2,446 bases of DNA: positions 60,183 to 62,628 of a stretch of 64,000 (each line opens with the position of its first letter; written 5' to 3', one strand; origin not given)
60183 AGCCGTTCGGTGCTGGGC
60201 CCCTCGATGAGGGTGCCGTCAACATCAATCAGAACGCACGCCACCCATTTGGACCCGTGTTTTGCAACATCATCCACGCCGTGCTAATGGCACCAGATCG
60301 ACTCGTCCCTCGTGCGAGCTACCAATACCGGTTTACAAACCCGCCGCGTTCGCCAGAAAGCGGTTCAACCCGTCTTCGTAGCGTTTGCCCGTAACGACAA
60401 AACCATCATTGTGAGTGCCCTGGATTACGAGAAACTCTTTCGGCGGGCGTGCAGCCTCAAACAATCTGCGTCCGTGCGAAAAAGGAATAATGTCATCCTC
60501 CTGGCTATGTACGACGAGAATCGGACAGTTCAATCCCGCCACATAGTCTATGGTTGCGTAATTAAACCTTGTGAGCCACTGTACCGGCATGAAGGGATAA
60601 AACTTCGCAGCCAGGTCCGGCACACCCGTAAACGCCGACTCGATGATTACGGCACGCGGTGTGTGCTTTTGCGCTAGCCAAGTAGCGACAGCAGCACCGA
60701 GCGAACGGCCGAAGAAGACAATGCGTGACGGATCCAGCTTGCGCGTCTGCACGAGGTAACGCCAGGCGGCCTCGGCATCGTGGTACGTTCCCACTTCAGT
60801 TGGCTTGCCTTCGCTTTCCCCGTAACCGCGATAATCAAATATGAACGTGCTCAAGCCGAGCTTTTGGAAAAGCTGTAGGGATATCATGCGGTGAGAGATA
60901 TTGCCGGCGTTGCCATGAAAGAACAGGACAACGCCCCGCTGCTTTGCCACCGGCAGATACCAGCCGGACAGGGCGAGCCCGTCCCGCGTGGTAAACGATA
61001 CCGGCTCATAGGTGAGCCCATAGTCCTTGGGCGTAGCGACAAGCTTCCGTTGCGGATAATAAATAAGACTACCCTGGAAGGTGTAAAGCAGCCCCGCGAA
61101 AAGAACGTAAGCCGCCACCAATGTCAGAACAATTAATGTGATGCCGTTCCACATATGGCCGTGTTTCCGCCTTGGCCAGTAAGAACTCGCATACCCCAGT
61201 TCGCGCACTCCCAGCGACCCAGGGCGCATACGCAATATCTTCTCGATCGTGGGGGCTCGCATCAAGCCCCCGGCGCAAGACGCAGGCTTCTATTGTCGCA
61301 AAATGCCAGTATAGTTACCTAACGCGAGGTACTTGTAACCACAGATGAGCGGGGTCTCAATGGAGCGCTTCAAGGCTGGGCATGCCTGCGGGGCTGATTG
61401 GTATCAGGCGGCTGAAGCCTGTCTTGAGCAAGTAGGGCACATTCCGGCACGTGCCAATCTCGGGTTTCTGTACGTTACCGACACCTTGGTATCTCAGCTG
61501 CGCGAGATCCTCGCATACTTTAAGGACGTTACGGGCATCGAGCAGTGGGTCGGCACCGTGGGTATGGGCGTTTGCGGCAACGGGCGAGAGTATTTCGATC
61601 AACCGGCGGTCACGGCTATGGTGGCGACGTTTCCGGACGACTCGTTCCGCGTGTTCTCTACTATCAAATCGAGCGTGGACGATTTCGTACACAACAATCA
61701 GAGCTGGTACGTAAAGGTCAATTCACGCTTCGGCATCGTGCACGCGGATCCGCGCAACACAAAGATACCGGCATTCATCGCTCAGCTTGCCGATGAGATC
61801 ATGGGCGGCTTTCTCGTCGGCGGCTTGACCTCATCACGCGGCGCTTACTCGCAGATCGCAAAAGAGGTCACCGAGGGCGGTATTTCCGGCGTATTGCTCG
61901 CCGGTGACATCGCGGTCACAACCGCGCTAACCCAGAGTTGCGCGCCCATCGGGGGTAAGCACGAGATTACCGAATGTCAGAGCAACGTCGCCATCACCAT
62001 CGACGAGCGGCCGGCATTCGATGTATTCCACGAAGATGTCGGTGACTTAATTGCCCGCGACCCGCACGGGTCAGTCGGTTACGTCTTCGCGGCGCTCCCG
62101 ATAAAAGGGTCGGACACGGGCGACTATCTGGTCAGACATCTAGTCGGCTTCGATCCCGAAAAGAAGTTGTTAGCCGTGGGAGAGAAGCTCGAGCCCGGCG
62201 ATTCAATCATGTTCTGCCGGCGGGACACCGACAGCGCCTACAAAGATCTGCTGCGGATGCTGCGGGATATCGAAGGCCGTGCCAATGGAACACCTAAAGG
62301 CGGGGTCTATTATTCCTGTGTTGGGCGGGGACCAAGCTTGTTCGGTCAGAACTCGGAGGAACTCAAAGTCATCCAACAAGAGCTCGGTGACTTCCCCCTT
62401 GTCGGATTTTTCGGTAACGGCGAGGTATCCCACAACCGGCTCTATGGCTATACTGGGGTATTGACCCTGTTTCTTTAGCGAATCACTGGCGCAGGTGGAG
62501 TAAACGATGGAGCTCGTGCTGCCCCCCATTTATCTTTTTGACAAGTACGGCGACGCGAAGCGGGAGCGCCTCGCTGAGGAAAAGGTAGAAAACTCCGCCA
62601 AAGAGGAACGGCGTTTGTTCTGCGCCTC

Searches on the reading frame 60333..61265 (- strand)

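Call 81: search_protein_families(library=pfam, max_evalue=0.00001, proteins=[window:60333-61265:-])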
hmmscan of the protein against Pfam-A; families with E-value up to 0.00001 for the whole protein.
window:60333-61265:- (310 aa): 5 families
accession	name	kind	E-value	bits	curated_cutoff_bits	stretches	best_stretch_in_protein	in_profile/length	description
PF12146.15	Hydrolase_4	-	1.7e-15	57.4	27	1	108-219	2-117/239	Serine aminopeptidase, S33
PF00561.26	Abhydrolase_1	-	6.1e-15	56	25.8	1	112-204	2-92/245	alpha/beta hydrolase fold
PF00326.27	Peptidase_S9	-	8e-11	42.3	22.6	1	130-273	7-171/213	Prolyl oligopeptidase family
PF12697.13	Abhydrolase_6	-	2.4e-09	38.6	26.3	1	113-227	1-109/217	Alpha/beta hydrolase family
PF20434.5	BD-FAE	-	7.8e-06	26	26.8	0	112-201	15-110/215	BD-FAE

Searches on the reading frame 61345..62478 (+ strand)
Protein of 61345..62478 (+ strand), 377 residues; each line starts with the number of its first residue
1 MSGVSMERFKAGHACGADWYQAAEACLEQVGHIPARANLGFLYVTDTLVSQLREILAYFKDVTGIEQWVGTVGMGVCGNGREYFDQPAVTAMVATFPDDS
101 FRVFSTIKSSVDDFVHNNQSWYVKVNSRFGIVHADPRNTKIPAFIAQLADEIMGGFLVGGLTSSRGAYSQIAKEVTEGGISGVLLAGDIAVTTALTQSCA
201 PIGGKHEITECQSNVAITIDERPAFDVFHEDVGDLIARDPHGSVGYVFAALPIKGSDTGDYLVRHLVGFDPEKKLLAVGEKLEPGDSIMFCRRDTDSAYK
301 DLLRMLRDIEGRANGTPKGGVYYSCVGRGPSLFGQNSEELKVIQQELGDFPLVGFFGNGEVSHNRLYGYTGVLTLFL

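Call 81: search_protein_families(library=pfam, max_evalue=0.00001, proteins=[window:61345-62478:+])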
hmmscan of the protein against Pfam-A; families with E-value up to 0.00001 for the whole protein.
window:61345-62478:+ (377 aa): 2 families
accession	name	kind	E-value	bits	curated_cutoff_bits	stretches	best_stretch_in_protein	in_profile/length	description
PF08495.15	FIST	-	4.5e-24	85.8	23.2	1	38-222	1-189/189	FIST N domain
PF10442.14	FIST_C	-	5.3e-24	85.3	28.5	1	224-363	1-131/131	FIST C domain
